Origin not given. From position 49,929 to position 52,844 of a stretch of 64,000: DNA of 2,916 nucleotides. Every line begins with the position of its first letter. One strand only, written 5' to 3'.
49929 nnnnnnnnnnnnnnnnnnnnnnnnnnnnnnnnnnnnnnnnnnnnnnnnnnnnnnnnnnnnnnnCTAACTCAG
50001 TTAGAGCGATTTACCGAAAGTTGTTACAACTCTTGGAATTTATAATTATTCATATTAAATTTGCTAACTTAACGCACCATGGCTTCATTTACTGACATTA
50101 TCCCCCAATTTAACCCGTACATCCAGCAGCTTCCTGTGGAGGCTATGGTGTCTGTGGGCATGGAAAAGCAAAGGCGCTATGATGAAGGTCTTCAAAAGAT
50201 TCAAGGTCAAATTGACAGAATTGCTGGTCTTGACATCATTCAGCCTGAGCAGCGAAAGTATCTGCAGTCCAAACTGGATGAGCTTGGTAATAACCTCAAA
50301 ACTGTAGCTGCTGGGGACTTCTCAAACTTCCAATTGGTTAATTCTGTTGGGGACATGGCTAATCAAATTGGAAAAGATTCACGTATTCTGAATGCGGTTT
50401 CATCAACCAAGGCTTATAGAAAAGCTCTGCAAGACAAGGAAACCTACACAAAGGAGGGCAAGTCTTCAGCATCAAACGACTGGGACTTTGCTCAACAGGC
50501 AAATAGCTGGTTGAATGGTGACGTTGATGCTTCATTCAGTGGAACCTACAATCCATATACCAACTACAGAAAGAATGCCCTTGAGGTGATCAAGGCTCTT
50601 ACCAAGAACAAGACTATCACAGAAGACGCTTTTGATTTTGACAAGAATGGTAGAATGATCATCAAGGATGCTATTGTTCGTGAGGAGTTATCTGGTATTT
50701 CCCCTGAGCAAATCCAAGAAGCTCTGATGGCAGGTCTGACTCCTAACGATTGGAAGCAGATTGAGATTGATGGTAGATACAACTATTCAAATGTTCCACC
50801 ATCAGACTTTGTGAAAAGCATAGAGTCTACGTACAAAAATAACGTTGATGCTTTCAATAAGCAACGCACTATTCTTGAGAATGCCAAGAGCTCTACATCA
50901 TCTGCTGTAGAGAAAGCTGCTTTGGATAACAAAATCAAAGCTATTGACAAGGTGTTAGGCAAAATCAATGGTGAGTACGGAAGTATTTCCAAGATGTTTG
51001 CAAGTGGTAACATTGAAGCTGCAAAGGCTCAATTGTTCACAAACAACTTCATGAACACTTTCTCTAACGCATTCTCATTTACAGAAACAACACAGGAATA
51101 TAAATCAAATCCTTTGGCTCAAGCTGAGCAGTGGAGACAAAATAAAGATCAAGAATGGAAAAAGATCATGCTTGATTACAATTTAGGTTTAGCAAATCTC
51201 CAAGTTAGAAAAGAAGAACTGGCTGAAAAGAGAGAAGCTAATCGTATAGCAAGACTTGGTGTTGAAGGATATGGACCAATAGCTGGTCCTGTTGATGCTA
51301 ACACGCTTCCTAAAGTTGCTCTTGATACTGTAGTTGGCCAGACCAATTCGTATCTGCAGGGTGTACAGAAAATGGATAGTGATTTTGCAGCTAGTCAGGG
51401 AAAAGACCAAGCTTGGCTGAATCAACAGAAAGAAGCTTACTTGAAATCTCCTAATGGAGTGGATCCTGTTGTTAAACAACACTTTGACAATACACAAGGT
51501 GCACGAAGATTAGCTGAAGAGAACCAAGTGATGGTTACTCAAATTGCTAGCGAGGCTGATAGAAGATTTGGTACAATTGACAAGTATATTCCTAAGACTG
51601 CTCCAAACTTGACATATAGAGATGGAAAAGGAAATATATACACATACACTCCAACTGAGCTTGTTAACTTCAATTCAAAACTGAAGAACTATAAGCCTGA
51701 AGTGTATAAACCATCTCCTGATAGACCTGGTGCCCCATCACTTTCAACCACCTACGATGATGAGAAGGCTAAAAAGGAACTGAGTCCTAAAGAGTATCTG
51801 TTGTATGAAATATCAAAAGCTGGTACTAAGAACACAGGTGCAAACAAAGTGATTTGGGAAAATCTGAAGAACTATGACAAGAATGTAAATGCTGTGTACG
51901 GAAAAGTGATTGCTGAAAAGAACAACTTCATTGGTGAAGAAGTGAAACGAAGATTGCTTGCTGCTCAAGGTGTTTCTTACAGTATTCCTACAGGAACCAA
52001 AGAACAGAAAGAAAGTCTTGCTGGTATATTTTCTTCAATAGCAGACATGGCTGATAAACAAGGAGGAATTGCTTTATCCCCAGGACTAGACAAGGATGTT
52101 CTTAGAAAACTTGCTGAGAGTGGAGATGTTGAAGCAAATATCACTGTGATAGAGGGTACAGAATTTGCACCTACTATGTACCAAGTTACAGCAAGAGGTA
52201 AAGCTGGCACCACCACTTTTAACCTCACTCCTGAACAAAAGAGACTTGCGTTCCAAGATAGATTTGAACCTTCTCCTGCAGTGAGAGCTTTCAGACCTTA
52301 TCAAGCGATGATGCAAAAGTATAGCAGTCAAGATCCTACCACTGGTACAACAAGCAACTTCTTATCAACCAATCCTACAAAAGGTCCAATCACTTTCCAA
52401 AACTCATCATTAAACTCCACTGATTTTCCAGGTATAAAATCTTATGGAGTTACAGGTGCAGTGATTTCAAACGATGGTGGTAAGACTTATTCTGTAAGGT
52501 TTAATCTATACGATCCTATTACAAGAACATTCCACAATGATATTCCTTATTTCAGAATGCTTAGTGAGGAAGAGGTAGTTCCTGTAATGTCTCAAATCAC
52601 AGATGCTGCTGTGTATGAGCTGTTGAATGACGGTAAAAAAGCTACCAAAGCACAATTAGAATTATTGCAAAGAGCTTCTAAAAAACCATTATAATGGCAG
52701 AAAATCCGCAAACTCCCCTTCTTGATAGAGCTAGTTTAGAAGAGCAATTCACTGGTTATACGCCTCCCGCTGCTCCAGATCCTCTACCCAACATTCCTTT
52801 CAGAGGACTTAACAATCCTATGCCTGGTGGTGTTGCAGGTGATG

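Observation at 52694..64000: Giant ORF (>3768 aa, runs off the window) with zincin HExxH motif, acidic repeats and DFDID RNA-polymerase-like motif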

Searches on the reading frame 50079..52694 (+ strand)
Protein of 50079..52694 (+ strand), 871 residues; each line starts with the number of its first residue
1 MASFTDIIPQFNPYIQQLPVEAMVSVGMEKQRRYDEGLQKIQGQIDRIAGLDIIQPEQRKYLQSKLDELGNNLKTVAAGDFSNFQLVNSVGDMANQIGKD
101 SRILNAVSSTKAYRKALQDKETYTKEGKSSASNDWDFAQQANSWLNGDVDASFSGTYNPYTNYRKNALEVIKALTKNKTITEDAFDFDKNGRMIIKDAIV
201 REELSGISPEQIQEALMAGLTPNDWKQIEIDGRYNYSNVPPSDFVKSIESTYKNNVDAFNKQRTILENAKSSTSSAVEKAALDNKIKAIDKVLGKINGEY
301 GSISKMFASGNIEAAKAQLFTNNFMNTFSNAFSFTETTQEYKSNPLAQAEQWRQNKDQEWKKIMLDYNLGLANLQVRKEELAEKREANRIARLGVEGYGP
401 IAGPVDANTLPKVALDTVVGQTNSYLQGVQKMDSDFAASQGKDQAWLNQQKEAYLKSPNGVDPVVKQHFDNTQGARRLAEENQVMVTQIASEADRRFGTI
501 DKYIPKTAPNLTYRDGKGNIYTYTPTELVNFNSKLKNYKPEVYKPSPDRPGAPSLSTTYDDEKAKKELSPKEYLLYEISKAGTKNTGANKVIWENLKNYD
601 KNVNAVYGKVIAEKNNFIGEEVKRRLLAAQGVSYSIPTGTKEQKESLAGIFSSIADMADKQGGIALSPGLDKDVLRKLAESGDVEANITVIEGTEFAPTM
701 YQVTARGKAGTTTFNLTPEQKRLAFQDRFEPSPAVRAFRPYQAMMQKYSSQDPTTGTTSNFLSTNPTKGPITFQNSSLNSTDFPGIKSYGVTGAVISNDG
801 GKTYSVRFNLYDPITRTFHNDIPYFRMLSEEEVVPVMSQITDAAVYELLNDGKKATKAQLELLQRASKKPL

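Call 30: search_protein_families(library=phrogs, proteins=[window:50079-52694:+], max_evalue=0.00001)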
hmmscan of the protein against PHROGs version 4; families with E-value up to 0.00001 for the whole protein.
window:50079-52694:+ (871 aa): 0 families
